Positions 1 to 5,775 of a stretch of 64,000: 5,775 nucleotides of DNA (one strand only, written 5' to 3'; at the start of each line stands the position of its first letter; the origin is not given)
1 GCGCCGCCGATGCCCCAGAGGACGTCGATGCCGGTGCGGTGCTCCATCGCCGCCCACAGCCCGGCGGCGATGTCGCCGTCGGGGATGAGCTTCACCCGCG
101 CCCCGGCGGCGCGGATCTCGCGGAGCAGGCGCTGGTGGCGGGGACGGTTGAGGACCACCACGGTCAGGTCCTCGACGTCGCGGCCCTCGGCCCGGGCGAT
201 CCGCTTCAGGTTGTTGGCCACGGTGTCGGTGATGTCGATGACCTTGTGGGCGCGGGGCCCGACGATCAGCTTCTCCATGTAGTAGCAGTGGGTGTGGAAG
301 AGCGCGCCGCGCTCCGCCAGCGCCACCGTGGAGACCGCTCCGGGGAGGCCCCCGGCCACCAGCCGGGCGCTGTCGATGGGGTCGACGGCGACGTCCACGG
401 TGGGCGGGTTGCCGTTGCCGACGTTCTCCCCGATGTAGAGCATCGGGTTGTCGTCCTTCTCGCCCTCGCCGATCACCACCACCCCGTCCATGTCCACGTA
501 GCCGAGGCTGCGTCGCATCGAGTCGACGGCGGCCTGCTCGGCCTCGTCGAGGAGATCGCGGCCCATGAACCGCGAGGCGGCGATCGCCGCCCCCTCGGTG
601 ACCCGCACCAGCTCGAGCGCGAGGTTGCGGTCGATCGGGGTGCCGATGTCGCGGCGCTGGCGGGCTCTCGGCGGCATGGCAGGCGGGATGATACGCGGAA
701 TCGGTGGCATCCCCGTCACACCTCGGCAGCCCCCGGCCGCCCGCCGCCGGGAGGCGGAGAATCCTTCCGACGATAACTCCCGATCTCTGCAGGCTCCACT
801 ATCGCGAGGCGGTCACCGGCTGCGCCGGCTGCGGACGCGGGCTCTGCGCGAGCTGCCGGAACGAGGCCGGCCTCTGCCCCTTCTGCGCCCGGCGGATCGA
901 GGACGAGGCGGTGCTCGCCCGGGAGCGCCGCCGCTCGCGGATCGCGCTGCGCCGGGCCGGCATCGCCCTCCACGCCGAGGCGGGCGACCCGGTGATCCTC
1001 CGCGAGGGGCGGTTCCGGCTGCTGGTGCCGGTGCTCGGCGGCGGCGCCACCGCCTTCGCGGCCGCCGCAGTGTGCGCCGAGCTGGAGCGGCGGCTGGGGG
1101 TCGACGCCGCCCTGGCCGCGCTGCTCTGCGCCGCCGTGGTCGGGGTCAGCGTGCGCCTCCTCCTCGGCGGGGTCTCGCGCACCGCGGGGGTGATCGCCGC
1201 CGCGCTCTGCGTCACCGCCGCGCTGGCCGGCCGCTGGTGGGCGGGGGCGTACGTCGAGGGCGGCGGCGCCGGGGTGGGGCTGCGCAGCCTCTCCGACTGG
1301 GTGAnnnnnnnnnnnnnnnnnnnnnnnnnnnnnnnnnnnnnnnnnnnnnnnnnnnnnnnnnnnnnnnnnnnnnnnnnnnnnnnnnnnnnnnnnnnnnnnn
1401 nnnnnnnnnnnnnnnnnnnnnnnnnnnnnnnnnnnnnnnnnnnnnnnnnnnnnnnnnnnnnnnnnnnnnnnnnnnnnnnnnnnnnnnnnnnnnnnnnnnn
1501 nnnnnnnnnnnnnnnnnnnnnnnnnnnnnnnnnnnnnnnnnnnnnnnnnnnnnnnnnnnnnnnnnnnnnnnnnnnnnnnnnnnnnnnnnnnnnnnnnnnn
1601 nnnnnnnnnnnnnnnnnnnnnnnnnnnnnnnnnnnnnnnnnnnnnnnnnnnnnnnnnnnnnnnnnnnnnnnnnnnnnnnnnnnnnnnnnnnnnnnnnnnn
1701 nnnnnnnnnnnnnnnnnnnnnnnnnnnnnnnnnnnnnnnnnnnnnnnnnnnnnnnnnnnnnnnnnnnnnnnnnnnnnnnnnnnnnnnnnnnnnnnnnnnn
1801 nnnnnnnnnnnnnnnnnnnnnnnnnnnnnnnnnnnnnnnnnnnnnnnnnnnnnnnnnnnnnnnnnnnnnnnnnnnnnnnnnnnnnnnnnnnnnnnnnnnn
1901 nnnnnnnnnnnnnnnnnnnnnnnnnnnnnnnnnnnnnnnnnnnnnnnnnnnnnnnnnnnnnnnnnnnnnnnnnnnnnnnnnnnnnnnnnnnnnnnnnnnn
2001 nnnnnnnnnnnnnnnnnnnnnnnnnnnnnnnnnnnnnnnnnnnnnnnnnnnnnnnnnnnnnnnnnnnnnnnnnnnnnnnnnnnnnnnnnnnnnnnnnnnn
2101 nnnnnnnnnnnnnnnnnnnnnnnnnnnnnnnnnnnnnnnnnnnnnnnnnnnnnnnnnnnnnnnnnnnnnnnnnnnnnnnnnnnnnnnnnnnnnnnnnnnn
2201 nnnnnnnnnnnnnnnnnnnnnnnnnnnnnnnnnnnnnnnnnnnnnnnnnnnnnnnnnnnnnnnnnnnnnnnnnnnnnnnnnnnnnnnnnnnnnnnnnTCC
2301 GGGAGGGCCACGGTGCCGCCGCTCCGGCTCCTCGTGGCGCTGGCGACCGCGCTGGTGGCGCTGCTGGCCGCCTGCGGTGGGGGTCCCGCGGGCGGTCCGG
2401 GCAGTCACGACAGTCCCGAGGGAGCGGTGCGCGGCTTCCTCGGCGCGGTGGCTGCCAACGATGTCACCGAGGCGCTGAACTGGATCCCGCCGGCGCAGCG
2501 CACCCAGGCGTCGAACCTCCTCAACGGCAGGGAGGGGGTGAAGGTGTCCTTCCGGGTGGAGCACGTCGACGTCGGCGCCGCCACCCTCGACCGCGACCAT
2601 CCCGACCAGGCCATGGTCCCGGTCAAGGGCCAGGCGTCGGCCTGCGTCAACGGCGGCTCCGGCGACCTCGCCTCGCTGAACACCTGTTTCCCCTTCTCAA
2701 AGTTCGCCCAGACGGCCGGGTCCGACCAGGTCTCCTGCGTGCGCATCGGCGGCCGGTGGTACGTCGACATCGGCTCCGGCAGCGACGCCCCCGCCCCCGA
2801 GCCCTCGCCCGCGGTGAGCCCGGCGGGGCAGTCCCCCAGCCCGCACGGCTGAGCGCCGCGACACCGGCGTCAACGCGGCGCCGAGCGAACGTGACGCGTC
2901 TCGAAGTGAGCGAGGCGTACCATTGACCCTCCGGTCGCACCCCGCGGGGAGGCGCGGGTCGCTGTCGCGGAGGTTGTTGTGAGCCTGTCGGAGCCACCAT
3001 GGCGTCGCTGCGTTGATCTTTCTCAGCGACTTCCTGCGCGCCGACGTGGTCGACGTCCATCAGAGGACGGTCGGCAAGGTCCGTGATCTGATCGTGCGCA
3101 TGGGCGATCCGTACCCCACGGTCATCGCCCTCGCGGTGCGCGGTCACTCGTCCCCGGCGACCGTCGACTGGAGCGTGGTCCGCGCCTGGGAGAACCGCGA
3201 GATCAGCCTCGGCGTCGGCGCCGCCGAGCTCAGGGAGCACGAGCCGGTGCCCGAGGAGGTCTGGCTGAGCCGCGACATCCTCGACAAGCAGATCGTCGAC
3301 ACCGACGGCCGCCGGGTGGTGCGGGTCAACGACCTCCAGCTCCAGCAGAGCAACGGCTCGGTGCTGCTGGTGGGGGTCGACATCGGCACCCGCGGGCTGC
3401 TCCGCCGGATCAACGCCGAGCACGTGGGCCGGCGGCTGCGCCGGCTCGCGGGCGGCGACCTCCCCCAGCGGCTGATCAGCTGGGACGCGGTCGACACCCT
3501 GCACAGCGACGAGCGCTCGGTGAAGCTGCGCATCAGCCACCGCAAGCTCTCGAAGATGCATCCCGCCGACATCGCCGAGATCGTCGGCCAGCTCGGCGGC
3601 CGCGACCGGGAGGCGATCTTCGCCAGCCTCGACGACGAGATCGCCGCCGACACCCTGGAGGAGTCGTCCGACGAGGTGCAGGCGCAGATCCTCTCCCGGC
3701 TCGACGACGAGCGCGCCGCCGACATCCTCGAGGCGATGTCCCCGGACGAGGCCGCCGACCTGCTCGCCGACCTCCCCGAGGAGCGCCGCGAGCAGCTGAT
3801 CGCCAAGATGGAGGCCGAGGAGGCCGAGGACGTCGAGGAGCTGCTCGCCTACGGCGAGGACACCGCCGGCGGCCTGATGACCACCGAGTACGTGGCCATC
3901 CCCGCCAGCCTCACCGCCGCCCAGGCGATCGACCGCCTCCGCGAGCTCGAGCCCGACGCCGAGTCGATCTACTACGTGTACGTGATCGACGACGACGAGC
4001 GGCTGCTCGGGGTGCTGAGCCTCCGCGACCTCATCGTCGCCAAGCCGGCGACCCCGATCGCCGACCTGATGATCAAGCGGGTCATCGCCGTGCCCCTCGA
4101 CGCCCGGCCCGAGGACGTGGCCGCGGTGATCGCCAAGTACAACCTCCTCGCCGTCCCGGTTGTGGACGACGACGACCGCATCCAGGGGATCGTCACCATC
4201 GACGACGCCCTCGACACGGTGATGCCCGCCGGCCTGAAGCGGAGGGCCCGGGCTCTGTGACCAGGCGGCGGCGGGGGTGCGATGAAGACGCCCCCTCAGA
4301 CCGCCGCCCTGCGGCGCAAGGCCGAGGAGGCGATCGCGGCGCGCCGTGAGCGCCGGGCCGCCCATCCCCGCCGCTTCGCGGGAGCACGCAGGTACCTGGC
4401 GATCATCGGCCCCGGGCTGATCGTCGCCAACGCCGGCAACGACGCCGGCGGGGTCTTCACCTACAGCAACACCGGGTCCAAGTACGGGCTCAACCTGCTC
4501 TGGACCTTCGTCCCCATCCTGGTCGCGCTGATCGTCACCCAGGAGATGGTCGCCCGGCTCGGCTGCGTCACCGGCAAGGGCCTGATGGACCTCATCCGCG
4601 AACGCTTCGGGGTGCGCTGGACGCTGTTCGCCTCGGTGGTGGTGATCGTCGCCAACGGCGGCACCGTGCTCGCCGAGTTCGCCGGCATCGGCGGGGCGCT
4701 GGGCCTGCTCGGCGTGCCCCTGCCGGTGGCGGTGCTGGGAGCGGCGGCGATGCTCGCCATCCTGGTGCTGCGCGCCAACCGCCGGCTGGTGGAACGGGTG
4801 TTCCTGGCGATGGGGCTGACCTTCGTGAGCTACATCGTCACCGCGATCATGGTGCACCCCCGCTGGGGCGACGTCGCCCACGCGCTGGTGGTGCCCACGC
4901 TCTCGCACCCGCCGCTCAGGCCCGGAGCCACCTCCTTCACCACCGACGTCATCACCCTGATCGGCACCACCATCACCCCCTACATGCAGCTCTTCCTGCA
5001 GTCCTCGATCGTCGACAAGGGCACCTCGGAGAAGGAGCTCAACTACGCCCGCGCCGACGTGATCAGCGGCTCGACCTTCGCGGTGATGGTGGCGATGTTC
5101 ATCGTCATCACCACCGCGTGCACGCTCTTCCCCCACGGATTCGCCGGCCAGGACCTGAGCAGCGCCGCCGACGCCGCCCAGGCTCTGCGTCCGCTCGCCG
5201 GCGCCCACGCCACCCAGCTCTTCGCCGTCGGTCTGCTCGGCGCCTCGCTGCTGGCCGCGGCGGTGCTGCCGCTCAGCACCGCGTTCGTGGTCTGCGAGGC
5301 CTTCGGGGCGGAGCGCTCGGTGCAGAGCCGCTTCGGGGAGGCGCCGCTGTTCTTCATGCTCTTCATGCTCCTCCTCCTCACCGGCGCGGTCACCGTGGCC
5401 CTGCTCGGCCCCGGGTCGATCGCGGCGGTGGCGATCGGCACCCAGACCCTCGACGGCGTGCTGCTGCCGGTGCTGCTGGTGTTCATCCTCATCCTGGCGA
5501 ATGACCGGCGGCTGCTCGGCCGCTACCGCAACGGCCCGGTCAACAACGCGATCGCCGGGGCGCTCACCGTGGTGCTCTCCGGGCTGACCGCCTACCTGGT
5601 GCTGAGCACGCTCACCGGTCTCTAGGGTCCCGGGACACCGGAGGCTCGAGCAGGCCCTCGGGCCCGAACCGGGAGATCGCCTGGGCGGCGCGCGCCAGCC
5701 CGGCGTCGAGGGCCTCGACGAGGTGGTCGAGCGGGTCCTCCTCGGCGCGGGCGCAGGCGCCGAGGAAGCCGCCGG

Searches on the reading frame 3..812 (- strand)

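Call 48: search_protein_families(library=pfam, proteins=[window:3-812:-], max_evalue=0.0001)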
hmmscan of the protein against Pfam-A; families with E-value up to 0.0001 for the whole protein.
window:3-812:- (270 aa): 1 family
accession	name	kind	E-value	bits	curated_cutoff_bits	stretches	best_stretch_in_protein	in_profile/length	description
PF03320.18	FBPase_glpX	-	3.2e-85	286.2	27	1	62-270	1-208/307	Bacterial fructose-1,6-bisphosphatase, glpX-encoded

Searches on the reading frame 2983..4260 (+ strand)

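Call 48: search_protein_families(library=pfam, proteins=[window:2983-4260:+], max_evalue=0.0001)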
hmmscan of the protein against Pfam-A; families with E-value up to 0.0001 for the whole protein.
window:2983-4260:+ (425 aa): 4 families
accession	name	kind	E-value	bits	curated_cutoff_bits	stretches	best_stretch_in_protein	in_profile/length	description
PF03448.22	MgtE_N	-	1e-28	100.2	25.9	1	192-293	1-102/102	MgtE intracellular N domain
PF00571.33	CBS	-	7.4e-21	74.7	24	2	359-412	1-54/57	CBS domain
PF05239.21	PRC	-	3.9e-08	33.6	21.2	0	12-69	4-65/78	PRC-barrel domain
PF14841.11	FliG_M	-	2.9e-06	27.9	25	0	246-276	17-47/76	FliG middle domain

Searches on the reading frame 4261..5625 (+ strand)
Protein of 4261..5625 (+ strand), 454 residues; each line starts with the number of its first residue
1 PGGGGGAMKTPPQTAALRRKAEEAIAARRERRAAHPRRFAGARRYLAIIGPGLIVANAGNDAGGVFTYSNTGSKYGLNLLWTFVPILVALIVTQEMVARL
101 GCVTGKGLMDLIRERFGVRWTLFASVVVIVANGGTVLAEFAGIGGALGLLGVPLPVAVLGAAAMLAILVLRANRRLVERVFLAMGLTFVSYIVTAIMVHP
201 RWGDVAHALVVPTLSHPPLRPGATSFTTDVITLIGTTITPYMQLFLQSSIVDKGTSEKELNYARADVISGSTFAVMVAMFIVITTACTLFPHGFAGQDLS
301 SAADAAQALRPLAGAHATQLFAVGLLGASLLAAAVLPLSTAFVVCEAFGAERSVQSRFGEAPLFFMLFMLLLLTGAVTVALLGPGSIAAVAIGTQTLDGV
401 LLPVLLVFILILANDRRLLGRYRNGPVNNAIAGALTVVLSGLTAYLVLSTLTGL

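Call 48: search_protein_families(library=pfam, proteins=[window:4261-5625:+], max_evalue=0.0001)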
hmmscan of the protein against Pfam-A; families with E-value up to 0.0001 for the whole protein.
window:4261-5625:+ (454 aa): 1 family
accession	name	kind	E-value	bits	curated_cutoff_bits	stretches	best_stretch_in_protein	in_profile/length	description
PF01566.24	Nramp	-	4.2e-81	273.2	29.8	1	67-425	3-356/357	Natural resistance-associated macrophage protein-like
